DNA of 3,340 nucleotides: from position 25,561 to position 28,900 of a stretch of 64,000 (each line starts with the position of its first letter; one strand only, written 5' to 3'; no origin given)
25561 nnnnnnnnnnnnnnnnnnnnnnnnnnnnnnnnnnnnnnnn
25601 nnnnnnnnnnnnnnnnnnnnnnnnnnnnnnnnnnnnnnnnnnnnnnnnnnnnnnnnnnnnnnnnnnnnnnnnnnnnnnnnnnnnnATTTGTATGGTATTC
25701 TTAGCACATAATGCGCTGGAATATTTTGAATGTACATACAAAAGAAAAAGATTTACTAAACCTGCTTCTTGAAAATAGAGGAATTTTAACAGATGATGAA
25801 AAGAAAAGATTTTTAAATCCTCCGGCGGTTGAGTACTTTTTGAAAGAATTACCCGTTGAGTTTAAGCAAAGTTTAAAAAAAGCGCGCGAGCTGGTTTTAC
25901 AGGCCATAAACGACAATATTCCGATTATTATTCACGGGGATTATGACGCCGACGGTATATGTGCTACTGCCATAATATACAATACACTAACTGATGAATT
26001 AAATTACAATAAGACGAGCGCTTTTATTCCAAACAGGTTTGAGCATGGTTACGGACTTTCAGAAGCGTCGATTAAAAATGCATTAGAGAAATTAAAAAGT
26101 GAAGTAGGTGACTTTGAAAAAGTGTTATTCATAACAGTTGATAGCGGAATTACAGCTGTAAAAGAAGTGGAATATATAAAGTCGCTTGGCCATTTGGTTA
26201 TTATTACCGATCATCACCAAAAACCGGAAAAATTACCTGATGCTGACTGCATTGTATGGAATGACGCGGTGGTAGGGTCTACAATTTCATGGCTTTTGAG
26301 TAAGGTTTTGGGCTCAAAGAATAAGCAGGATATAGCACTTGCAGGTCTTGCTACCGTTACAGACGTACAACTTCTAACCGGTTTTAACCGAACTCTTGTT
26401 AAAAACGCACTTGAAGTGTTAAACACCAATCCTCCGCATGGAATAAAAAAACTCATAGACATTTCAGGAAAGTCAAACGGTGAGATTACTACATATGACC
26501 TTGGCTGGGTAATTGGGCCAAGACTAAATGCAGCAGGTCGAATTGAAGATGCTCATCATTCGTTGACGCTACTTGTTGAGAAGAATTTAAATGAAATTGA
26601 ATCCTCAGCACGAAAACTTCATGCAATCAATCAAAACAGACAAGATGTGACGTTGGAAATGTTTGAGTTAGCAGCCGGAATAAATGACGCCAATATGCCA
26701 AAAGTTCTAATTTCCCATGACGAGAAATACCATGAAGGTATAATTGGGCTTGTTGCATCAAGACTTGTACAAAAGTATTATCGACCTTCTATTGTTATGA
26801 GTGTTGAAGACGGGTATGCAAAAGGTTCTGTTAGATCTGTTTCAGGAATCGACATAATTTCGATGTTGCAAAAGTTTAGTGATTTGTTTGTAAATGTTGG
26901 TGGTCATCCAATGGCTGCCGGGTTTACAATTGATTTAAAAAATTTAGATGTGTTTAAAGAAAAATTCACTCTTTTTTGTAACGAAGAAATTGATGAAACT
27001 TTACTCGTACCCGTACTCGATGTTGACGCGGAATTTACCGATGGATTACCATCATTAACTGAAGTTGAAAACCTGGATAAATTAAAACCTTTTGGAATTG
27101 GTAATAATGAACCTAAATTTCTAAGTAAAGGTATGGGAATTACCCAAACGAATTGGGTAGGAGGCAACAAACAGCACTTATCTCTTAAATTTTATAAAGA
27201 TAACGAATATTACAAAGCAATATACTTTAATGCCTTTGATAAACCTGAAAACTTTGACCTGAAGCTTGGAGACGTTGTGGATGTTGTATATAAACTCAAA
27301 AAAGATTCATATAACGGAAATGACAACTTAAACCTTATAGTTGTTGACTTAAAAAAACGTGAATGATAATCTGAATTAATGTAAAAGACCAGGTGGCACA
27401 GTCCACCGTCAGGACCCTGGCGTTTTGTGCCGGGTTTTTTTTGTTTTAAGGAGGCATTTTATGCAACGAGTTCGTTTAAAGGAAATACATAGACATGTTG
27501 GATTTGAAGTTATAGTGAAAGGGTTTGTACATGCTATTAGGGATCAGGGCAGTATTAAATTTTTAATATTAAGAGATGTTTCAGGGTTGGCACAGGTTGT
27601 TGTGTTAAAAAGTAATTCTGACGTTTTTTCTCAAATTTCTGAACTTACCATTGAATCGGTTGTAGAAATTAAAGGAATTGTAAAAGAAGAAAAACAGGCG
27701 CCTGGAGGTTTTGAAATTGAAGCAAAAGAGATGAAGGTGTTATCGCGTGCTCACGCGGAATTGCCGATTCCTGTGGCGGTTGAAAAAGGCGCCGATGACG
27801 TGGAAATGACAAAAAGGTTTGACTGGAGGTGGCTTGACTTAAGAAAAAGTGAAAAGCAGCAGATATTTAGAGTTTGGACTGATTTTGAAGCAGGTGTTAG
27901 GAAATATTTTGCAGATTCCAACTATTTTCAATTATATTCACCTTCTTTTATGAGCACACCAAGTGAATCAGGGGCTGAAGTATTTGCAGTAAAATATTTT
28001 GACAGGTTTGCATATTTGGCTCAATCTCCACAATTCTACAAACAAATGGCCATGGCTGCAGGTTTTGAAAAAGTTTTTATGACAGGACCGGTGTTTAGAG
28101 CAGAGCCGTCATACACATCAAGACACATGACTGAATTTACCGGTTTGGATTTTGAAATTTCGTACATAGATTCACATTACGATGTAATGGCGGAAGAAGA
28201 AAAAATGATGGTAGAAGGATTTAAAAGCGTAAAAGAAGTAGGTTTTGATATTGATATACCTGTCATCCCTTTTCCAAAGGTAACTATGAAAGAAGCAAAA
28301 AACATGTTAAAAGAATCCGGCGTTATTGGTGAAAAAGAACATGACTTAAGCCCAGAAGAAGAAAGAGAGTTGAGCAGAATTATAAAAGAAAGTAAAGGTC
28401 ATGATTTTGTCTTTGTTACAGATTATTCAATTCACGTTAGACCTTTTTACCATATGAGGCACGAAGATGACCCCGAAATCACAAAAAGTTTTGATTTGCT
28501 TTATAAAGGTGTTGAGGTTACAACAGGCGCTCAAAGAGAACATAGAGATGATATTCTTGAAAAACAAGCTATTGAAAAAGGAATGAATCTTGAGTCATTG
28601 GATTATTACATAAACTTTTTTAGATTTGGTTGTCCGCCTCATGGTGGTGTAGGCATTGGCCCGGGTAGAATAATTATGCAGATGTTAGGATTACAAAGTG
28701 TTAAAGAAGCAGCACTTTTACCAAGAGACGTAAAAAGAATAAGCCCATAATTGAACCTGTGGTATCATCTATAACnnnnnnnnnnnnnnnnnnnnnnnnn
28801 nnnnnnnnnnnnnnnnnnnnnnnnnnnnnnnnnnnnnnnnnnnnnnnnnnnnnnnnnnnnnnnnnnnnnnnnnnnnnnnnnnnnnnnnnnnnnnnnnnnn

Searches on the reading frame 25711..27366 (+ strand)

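Call 20: search_protein_families(library=pfam, proteins=[window:25711-27366:+], max_evalue=0.0001)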
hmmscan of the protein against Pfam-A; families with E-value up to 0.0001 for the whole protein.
window:25711-27366:+ (551 aa): 3 families
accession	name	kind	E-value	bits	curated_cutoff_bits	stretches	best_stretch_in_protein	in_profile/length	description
PF17768.7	RecJ_OB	-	5.3e-22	78.4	27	1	439-546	2-107/107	RecJ OB domain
PF01368.27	DHH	-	1.4e-19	71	28.1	1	72-195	2-98/125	DHH family, N-terminal domain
PF02272.25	DHHA1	-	3.6e-14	53.5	25.9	1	331-424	3-101/102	DHHA1 domain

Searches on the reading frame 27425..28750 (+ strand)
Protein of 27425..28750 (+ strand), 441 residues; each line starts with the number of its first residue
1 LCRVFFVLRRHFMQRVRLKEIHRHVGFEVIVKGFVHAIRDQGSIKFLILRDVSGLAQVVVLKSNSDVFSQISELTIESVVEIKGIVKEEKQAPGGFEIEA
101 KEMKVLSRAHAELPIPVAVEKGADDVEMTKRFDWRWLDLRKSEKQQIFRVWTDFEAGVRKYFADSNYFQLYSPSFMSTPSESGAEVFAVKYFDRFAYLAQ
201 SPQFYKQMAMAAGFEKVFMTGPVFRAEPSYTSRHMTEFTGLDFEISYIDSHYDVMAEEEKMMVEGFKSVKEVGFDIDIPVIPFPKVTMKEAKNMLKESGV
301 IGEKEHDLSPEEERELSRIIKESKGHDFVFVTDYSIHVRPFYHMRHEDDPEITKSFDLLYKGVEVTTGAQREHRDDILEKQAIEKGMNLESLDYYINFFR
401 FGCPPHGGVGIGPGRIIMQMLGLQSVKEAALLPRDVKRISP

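Call 21: search_protein_families(library=pfam, proteins=[window:27425-28750:+], max_evalue=0.0001)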
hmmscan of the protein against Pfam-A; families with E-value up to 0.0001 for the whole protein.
window:27425-28750:+ (441 aa): 2 families
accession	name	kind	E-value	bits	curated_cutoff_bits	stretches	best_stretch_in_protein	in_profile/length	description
PF00152.25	tRNA-synt_2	-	2.1e-74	250.8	25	1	129-435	3-307/308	tRNA synthetases class II (D, K and N)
PF01336.31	tRNA_anti-codon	-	9.8e-14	51.5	27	1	29-106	1-75/75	OB-fold nucleic acid binding domain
